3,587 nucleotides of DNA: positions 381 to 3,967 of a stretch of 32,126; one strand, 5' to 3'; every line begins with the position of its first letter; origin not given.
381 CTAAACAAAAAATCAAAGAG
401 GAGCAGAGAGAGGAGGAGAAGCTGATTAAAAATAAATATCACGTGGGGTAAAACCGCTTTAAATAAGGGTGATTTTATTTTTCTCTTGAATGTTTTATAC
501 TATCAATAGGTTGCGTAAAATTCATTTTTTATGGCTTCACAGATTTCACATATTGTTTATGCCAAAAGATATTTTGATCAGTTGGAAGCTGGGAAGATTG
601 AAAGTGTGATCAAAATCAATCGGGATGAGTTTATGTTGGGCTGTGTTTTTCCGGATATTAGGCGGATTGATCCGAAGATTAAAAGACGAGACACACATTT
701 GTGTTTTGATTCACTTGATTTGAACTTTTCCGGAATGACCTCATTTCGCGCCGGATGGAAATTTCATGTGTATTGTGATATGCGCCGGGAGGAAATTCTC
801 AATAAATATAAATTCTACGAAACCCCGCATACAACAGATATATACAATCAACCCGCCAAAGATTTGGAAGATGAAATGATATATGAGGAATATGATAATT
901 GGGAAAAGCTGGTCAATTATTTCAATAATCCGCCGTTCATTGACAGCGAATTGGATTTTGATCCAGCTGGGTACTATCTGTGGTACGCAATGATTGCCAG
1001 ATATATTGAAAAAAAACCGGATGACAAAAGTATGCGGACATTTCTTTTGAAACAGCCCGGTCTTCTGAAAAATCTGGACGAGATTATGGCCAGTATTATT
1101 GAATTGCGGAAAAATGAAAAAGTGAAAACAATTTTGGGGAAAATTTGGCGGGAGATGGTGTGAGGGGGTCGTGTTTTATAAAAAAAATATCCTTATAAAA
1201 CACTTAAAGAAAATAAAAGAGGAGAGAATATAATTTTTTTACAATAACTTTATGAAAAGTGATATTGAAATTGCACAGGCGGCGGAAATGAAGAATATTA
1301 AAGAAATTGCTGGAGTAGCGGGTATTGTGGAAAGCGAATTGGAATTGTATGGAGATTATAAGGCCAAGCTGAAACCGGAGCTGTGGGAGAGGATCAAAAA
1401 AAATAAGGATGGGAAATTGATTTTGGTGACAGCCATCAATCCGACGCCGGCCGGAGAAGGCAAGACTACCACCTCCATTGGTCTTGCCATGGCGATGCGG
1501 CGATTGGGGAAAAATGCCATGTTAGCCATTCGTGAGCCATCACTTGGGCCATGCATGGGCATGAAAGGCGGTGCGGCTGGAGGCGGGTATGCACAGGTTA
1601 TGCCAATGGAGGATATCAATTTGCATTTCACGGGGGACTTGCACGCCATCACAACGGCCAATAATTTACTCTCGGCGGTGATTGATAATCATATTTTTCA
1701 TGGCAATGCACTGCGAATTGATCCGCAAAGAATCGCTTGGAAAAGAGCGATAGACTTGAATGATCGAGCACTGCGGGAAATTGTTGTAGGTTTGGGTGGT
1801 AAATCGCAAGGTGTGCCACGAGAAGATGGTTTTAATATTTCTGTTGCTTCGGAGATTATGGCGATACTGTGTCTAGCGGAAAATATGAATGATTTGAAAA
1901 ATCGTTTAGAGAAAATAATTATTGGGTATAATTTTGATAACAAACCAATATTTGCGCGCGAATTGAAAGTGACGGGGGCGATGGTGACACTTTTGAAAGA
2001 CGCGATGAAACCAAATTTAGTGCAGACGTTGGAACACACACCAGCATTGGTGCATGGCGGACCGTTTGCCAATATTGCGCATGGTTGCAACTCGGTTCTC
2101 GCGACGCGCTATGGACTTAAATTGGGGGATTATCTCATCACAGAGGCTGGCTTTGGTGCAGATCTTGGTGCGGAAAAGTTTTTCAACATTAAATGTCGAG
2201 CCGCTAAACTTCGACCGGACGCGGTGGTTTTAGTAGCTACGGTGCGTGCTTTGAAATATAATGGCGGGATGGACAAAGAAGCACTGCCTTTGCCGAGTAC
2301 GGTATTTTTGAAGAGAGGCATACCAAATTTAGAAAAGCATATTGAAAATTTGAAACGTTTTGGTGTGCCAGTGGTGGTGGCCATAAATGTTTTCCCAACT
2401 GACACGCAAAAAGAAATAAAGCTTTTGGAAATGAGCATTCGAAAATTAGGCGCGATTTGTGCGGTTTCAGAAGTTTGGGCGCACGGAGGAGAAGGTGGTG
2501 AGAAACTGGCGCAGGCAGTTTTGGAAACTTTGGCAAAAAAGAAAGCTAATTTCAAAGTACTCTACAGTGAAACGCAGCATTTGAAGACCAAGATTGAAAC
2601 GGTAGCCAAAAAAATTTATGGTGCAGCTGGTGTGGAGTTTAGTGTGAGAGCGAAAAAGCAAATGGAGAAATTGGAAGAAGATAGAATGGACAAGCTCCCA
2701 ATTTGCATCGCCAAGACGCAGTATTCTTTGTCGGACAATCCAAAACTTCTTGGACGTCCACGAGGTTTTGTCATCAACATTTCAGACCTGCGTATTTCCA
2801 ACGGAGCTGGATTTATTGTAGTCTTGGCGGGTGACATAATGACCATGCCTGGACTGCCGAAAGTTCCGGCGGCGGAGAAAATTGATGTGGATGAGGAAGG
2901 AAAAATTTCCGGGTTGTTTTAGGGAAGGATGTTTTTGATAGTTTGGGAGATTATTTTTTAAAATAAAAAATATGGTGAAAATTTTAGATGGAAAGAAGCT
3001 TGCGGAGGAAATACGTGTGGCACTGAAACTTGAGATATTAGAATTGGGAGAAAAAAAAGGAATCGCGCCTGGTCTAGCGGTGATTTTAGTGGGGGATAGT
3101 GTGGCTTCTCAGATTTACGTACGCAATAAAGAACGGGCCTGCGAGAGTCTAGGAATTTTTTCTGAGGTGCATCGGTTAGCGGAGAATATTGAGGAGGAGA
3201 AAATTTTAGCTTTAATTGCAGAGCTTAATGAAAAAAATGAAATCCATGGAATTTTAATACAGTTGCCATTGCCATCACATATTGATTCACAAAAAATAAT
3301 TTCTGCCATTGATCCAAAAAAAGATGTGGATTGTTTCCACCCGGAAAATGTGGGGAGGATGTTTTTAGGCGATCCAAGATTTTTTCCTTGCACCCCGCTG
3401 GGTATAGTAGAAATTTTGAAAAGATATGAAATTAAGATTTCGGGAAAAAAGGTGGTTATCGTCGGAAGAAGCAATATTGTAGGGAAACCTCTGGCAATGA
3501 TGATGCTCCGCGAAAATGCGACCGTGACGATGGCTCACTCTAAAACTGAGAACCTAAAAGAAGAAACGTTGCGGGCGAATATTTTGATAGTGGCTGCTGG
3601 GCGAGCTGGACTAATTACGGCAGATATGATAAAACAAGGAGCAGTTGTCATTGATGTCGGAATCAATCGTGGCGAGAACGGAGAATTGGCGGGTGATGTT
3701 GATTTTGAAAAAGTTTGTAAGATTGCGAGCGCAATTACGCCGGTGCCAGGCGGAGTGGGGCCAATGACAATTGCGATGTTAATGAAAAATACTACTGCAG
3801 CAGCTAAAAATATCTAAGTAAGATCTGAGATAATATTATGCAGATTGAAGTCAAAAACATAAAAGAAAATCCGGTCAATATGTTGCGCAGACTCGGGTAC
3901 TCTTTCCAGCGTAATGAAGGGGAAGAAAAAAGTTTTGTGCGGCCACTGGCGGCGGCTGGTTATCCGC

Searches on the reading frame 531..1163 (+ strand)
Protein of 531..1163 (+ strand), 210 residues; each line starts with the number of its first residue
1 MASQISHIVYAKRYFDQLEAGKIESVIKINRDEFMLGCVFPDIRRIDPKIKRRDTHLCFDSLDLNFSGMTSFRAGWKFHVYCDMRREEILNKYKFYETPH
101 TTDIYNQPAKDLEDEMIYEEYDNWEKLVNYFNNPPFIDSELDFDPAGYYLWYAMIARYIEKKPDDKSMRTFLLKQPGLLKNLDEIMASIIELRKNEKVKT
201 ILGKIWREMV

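Call 41: search_protein_families(library=pfam, proteins=[window:531-1163:+], max_evalue=0.01)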
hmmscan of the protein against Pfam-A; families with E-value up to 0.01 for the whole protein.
window:531-1163:+ (210 aa): 1 family
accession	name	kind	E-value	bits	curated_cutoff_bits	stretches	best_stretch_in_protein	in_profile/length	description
PF00882.24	Zn_dep_PLPC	-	1.3e-06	28.9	26.8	1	6-45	1-40/167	Zinc dependent phospholipase C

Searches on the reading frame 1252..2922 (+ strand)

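Call 7: search_protein_families(library=ncbifam, proteins=[window:1252-2922:+])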
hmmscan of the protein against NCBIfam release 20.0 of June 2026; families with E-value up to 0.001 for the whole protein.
window:1252-2922:+ (556 aa): 3 families
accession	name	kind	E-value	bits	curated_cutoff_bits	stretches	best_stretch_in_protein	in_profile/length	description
NF010030.0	PRK13505.1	equivalog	2.2e-275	914.3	652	1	1-556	2-557/557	formate--tetrahydrofolate ligase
NF010031.0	PRK13506.1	equivalog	3.4e-210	699.2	800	1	1-555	1-577/578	formate--tetrahydrofolate ligase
NF010032.0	PRK13507.1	equivalog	6e-171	569.5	938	1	3-556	9-587/587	formate--tetrahydrofolate ligase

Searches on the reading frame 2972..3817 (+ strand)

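Call 7: search_protein_families(library=ncbifam, proteins=[window:2972-3817:+])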
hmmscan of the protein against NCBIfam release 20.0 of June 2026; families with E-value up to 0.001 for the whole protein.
window:2972-3817:+ (281 aa): 33 families (the best 25 are shown)
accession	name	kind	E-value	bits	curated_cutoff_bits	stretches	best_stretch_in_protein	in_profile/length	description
NF010776.0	PRK14179.1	equivalog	4.9e-120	399.9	445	1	1-279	1-279/284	bifunctional methylenetetrahydrofolate dehydrogenase/methenyltetrahydrofolate cyclohydrolase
NF010781.0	PRK14184.1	equivalog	3.5e-118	393.9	438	1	3-279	2-281/286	bifunctional 5,10-methylene-tetrahydrofolate dehydrogenase/ 5,10-methylene-tetrahydrofolate cyclohydrolase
NF010787.0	PRK14191.1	equivalog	7.3e-115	383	423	1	2-280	1-279/285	bifunctional methylenetetrahydrofolate dehydrogenase/methenyltetrahydrofolate cyclohydrolase FolD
NF010786.0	PRK14189.1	subfamily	9.4e-115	382.6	421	1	3-279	4-279/285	bifunctional methylenetetrahydrofolate dehydrogenase/methenyltetrahydrofolate cyclohydrolase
NF010780.0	PRK14183.1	equivalog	9.9e-113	376.1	480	1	3-280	2-279/283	bifunctional 5,10-methylene-tetrahydrofolate dehydrogenase/ 5,10-methylene-tetrahydrofolate cyclohydrolase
NF008058.0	PRK10792.1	equivalog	1.8e-109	365.2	355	1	2-280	3-281/285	bifunctional methylenetetrahydrofolate dehydrogenase/methenyltetrahydrofolate cyclohydrolase FolD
NF010773.0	PRK14176.1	equivalog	8.4e-109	363.4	437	1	3-280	9-285/287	bifunctional 5,10-methylene-tetrahydrofolate dehydrogenase/ 5,10-methylene-tetrahydrofolate cyclohydrolase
NF010783.0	PRK14186.1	equivalog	1.8e-108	362.1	333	1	1-277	1-281/297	bifunctional methylenetetrahydrofolate dehydrogenase/methenyltetrahydrofolate cyclohydrolase FolD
NF010785.0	PRK14188.1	subfamily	1.8e-107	358.7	396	1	2-280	3-288/297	bifunctional methylenetetrahydrofolate dehydrogenase/methenyltetrahydrofolate cyclohydrolase FolD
NF010766.0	PRK14169.1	equivalog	1.5e-105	352.7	450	1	1-280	1-279/283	bifunctional methylenetetrahydrofolate dehydrogenase/methenyltetrahydrofolate cyclohydrolase FolD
NF010771.0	PRK14174.1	equivalog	2.6e-103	345.2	530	1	3-277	2-288/295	bifunctional 5,10-methylene-tetrahydrofolate dehydrogenase/ 5,10-methylene-tetrahydrofolate cyclohydrolase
NF010770.0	PRK14173.1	equivalog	3.7e-103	344.7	411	1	3-279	4-279/287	bifunctional 5,10-methylene-tetrahydrofolate dehydrogenase/ 5,10-methylene-tetrahydrofolate cyclohydrolase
NF010775.0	PRK14178.1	equivalog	2e-102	342.2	465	1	4-280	2-273/279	bifunctional methylenetetrahydrofolate dehydrogenase/methenyltetrahydrofolate cyclohydrolase FolD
NF010767.0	PRK14170.1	equivalog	1.7e-100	335.7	559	1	1-281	1-280/284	bifunctional methylenetetrahydrofolate dehydrogenase/methenyltetrahydrofolate cyclohydrolase FolD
NF010763.0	PRK14166.1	equivalog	2.1e-99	332.2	501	1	4-280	3-279/282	bifunctional 5,10-methylene-tetrahydrofolate dehydrogenase/ 5,10-methylene-tetrahydrofolate cyclohydrolase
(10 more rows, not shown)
